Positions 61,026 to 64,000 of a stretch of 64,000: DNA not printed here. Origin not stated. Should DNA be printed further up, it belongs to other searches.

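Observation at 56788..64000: Third ECF sigma is stop/start coupled to an M49-like HExxH peptidase and lies near a kinase-WD40 gene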

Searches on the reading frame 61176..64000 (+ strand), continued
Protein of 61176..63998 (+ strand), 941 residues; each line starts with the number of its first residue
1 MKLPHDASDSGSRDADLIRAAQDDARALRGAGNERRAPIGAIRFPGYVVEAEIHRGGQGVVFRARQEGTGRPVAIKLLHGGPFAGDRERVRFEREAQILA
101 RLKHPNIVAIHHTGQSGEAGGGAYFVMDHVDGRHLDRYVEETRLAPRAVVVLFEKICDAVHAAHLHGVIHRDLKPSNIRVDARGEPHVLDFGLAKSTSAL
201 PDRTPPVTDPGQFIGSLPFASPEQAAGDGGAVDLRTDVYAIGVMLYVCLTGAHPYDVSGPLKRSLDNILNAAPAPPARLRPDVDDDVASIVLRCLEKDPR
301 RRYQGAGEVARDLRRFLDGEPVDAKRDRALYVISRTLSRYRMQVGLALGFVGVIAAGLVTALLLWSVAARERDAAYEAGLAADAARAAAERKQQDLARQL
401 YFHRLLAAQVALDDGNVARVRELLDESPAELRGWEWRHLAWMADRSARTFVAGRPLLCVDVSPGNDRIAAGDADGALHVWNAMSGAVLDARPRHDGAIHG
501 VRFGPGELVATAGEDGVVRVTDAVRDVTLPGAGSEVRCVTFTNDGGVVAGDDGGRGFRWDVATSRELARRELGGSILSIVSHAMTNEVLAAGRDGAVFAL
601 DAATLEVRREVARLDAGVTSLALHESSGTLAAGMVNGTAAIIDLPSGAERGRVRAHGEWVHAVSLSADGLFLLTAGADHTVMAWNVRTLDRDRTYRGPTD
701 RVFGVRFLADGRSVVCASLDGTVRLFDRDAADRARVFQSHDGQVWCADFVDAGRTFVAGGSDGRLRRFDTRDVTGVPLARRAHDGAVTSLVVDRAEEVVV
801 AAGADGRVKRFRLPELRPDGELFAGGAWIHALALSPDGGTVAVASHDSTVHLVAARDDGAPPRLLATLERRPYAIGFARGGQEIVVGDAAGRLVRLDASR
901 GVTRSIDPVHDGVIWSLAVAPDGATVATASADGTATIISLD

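Call 70: find_homologous_proteins(query=L173:5274-6086:+, max_evalue=1e-20)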
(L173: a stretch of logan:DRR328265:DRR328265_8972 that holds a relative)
Query L173:5274-6086:+ (270 aa): 438 proteins with E <= 1e-20 among 2376 candidates; the best 120 are listed.
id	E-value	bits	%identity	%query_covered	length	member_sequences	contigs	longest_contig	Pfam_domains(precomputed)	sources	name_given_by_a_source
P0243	2.9e-181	619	100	100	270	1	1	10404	-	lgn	-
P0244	1.1e-131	456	74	95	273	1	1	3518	-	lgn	-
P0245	5.2e-129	448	76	91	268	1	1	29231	-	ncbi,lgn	-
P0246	3.8e-128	445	75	90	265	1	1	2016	-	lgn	-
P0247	1.2e-119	417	69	96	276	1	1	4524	-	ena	-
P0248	6.7e-119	414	67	100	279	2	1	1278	-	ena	-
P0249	1.1e-102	361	64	93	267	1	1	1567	-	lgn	-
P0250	1.2e-99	351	62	90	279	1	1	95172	-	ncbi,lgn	-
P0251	1.2e-87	312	55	93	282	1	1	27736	-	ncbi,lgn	-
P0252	7.4e-87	309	56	99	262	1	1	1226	PF01738.25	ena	-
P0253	1.6e-84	302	56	89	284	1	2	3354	-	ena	-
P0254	2.1e-83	298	54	91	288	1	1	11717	-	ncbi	ncbi:MAG: hypothetical protein V2A76_13720 [Planctomycetota bacterium]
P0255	4.3e-83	297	56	90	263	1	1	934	-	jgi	jgi:dienelactone hydrolase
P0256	1.1e-82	296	54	90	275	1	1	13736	-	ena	-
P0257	5.0e-81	290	54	88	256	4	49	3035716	-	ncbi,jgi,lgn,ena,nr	ncbi:MAG: hypothetical protein N2045_09210 [Fimbriimonadales bacterium]|jgi:predicted esterase|nr:hy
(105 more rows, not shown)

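Call 71: find_encoding_contigs(protein=P0250, flank=10000, max_places=3)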
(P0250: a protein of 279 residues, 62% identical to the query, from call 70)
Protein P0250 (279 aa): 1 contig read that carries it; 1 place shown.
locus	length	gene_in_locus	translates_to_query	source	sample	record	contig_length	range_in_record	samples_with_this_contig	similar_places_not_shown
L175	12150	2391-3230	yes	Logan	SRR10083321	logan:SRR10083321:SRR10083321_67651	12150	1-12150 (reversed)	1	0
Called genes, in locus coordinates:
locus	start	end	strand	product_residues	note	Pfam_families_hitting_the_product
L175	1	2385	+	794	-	?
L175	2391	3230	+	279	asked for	-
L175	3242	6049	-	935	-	PF00657:Lipase_GDSL (weak), PF13472:Lipase_GDSL_2, PF25182:NonGDSL (weak)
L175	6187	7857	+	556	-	PF02366:PMT, PF13231:PMT_2 (weak)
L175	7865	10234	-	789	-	-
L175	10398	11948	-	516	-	PF25182:NonGDSL, PF13472:Lipase_GDSL_2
